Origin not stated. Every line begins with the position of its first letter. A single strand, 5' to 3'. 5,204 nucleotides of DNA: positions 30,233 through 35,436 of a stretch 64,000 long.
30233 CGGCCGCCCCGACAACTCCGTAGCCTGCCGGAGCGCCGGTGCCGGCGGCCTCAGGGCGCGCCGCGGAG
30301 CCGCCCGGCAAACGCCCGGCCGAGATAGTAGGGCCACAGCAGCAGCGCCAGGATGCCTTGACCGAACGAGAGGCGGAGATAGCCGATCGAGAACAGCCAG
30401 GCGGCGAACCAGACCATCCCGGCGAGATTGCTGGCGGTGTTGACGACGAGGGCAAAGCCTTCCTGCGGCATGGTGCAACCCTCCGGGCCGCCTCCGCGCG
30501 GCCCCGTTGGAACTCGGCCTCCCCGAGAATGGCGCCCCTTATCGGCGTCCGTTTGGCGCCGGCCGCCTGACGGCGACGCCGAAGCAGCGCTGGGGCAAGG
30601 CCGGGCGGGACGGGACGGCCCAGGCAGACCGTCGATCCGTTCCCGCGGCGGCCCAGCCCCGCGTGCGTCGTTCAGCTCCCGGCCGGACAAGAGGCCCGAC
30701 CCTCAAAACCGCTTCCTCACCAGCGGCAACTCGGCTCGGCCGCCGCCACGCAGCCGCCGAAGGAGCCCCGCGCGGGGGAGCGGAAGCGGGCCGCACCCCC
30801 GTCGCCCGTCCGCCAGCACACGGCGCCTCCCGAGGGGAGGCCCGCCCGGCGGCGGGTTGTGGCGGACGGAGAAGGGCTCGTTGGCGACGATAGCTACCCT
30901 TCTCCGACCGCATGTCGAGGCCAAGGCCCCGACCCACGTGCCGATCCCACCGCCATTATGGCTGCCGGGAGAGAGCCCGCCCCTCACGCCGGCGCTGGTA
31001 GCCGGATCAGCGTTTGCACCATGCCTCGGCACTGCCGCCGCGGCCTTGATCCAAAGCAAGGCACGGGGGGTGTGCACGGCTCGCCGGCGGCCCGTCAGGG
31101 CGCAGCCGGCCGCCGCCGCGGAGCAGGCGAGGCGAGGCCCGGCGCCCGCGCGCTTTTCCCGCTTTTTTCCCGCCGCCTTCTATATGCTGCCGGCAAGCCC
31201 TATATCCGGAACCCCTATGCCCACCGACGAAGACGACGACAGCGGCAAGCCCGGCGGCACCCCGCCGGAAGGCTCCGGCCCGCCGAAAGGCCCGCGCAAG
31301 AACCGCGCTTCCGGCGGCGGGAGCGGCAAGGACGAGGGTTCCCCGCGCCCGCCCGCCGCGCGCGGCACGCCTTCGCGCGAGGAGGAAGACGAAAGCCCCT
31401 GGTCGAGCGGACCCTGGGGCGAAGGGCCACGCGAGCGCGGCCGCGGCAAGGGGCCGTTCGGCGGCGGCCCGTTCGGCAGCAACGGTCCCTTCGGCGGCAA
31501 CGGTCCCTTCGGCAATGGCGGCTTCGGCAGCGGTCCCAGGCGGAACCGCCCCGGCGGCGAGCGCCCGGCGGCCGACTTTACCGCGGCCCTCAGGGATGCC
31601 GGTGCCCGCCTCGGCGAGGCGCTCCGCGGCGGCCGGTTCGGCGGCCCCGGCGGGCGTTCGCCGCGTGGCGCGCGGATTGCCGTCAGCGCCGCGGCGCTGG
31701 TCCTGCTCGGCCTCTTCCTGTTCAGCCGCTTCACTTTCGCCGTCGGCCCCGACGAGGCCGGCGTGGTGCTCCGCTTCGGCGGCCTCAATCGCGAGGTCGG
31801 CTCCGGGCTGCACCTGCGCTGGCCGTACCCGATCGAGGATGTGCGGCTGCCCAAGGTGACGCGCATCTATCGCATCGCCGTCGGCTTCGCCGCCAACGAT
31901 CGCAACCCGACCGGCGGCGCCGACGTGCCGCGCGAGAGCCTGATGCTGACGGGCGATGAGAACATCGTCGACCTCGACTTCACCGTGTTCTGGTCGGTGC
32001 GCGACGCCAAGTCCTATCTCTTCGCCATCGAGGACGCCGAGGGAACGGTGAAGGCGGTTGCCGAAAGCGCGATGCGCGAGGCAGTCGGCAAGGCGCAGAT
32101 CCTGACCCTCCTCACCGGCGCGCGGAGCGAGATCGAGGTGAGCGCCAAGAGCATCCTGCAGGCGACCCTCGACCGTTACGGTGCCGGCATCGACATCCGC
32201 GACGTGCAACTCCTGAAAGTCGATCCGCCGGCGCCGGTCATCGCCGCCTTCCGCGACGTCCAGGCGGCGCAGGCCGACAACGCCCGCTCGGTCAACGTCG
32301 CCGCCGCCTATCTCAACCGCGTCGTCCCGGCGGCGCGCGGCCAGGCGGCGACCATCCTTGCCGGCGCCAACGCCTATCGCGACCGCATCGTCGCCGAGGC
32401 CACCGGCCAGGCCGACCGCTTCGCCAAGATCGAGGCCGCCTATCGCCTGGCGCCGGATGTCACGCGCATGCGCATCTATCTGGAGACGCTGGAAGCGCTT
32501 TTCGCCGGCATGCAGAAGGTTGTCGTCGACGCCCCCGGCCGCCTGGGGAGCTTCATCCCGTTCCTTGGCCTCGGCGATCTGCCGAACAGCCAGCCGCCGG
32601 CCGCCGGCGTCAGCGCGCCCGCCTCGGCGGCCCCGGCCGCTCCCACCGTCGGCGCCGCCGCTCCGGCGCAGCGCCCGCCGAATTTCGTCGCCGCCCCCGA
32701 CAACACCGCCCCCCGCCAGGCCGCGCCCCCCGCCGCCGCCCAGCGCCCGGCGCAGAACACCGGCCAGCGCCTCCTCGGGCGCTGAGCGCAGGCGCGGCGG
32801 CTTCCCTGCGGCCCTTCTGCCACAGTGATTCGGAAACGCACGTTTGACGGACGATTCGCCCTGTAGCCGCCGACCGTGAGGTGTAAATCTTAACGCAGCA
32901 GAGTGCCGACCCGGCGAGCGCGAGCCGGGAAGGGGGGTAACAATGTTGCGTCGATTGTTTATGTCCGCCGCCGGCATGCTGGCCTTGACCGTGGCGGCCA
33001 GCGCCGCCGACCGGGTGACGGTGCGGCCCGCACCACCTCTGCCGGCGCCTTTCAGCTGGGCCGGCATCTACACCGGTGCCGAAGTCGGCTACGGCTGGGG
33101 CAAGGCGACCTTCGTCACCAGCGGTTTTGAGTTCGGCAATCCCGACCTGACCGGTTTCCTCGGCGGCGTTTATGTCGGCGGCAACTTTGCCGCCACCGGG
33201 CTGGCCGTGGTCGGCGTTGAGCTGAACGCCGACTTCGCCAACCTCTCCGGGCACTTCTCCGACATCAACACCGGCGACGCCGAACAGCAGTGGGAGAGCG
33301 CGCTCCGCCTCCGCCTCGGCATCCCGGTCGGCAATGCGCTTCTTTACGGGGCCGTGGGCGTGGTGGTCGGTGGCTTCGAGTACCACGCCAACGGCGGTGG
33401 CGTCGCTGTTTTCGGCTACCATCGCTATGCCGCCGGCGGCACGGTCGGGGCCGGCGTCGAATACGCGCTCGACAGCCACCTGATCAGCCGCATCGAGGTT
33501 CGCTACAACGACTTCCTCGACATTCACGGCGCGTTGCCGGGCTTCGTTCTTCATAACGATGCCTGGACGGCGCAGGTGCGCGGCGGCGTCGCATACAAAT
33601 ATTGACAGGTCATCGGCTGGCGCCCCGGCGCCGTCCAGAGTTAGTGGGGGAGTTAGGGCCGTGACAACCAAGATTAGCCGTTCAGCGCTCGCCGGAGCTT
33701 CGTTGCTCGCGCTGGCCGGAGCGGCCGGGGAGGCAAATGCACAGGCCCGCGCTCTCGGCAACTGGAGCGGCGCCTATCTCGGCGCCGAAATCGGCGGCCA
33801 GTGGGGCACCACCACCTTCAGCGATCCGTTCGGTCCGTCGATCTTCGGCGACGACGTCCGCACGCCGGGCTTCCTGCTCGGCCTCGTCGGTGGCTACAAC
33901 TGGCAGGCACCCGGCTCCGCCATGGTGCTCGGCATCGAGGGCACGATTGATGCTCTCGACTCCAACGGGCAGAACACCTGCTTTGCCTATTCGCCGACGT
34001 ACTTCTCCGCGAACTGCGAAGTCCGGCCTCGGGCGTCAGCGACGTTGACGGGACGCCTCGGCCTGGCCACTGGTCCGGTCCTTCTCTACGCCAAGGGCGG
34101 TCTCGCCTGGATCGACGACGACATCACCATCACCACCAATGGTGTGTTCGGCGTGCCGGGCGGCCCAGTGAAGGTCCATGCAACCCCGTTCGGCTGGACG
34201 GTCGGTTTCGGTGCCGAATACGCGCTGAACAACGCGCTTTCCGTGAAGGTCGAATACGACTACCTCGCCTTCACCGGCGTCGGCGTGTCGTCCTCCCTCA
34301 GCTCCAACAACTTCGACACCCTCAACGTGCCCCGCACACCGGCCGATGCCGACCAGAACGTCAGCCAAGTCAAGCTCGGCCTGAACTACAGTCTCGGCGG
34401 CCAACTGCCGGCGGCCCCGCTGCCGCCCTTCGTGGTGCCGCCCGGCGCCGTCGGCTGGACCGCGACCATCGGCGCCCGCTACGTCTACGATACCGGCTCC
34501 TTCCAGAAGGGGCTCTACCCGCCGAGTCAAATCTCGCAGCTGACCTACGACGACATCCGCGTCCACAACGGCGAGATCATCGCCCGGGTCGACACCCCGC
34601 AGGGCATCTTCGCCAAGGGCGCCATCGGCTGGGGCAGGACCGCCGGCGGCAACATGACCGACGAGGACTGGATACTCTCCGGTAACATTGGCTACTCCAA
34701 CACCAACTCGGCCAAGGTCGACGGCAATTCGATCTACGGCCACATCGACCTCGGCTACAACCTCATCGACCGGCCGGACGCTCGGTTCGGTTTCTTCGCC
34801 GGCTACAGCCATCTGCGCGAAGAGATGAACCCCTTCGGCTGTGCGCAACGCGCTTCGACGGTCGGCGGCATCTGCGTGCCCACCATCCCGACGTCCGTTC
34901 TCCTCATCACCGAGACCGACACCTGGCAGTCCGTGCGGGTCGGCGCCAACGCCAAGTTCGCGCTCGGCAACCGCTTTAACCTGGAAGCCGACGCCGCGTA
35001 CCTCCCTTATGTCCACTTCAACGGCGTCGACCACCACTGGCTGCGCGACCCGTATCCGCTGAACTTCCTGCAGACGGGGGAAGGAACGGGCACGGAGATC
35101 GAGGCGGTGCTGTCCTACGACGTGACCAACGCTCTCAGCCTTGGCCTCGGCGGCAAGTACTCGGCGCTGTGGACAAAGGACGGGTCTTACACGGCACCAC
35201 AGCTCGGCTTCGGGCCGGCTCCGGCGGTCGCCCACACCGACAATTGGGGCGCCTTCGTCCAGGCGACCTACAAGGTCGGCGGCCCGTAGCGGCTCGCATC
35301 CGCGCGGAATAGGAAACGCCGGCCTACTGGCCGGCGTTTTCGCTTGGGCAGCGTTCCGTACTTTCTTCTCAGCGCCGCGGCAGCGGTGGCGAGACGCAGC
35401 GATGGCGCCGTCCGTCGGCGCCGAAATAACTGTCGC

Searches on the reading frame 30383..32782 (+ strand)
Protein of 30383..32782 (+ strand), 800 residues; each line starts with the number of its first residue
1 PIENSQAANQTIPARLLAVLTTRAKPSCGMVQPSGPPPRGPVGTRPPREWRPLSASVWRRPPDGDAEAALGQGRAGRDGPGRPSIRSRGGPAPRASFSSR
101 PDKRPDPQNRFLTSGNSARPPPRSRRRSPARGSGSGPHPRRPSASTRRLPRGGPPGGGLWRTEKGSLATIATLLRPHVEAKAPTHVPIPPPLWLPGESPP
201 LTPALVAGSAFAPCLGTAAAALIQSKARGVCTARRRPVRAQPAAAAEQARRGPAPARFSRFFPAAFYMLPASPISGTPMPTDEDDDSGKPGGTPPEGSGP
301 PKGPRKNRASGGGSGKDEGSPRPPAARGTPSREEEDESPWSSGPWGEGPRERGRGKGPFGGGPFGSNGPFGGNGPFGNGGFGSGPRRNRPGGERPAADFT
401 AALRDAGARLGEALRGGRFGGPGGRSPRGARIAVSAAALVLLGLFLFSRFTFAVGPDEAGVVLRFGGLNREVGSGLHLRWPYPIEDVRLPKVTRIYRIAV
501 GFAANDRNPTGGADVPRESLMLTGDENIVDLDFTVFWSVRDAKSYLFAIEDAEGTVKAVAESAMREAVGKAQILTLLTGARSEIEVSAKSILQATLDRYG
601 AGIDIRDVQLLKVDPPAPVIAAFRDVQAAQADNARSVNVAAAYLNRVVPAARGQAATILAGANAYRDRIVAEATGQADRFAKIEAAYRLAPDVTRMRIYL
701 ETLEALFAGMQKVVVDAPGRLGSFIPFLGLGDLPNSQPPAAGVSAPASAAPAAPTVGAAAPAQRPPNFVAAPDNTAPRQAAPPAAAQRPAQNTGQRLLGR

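Call 34: search_protein_families(library=pfam, proteins=[window:30383-32782:+], max_evalue=0.001)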
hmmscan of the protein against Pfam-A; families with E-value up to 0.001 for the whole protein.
window:30383-32782:+ (800 aa): 1 family
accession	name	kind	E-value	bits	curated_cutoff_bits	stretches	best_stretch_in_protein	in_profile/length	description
PF01145.31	Band_7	-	1.5e-26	94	23.6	1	454-641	3-173/176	SPFH domain / Band 7 family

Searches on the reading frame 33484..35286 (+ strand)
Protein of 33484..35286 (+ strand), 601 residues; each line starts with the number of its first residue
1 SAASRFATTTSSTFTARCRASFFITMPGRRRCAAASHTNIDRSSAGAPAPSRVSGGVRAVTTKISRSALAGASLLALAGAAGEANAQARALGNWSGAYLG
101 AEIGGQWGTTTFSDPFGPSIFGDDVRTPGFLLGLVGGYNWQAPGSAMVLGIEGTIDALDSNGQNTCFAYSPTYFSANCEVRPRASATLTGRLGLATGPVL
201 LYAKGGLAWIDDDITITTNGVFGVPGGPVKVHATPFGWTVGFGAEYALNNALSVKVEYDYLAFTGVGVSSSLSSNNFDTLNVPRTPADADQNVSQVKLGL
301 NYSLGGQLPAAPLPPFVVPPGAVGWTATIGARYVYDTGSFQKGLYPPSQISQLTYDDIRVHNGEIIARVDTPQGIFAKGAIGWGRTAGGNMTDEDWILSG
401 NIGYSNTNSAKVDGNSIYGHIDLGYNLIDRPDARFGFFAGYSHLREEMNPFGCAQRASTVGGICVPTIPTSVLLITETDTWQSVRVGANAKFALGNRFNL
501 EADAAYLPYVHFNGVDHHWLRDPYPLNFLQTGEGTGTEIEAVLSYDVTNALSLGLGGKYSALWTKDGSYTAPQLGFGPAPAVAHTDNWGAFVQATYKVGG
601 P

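Call 34: search_protein_families(library=pfam, proteins=[window:33484-35286:+], max_evalue=0.001)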
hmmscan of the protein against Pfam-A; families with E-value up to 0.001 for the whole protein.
window:33484-35286:+ (601 aa): 5 families
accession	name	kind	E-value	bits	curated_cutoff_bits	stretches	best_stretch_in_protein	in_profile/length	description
PF13505.12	OMP_b-brl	-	6.7e-24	85.4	28.7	2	74-287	3-158/175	Outer membrane protein beta-barrel domain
PF17251.8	Pom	-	1.7e-07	31.3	22.4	1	345-560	23-241/285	Protochlamydia outer membrane protein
PF01278.26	Omptin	-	2.7e-07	30.4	22.6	1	382-567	63-247/283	Omptin family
PF01389.23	OmpA_membrane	-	2.6e-05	24.5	21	1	185-262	76-150/180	OmpA-like transmembrane domain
PF07437.17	YfaZ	-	6.2e-05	23.2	23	0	477-516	90-129/180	YfaZ precursor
